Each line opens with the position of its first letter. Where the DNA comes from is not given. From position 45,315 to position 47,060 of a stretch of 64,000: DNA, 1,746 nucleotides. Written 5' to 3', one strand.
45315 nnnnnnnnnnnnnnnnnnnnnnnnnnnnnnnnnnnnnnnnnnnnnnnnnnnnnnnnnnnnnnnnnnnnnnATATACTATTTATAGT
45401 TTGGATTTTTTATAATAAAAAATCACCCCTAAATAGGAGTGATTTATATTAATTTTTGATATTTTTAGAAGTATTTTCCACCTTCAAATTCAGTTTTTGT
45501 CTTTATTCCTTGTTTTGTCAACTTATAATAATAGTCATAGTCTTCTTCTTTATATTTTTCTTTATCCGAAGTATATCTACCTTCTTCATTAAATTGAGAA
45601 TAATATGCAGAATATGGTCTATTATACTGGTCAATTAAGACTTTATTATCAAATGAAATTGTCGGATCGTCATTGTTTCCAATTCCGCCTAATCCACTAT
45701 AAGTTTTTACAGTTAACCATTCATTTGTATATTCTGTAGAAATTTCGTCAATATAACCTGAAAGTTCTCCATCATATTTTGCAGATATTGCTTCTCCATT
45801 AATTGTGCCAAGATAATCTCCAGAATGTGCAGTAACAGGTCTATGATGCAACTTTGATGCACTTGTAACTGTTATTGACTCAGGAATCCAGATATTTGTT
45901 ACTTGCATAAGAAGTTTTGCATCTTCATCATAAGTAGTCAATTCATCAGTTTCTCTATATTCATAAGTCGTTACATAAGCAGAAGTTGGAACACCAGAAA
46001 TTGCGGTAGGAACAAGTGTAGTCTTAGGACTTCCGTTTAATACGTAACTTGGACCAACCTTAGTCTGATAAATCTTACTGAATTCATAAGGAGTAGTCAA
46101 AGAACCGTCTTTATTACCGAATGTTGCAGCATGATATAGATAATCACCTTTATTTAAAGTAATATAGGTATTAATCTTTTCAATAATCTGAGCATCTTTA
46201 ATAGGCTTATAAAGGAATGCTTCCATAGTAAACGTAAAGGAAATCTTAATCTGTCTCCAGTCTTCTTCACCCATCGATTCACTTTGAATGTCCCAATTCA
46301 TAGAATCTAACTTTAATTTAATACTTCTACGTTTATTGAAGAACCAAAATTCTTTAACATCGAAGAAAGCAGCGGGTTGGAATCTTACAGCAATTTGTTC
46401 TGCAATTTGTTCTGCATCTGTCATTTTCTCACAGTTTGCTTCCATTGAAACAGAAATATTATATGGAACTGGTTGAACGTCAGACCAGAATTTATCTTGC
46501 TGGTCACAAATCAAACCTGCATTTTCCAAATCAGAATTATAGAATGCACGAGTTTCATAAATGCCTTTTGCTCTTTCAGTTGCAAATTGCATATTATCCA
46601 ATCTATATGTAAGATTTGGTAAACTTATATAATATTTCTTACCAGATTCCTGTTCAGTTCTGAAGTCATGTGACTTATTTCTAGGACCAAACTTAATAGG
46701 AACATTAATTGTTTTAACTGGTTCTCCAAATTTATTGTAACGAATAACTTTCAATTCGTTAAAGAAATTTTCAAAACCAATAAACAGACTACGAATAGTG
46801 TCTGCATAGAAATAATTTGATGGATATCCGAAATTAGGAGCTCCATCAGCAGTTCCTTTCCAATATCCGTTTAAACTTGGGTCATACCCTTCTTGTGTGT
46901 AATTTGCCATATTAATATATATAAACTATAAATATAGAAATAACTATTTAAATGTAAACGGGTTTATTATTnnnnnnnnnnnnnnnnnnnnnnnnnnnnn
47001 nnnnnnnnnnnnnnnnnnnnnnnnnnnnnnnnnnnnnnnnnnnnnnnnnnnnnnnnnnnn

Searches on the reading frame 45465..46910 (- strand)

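Call 31: search_protein_families(library=phrogs, proteins=[window:45465-46910:-], max_evalue=0.00001)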
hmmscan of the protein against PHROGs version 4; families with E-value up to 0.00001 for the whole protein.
window:45465-46910:- (481 aa): 3 families
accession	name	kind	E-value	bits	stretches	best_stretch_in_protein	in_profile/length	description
phrog_227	-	tail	2.8e-35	123.1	1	32-253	4-217/278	tail sheath stabilizer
phrog_22065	-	tail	2.3e-09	37.7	1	33-251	3-215/456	tail sheath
phrog_11196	-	tail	9.4e-08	32.5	1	31-257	3-231/441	tail sheath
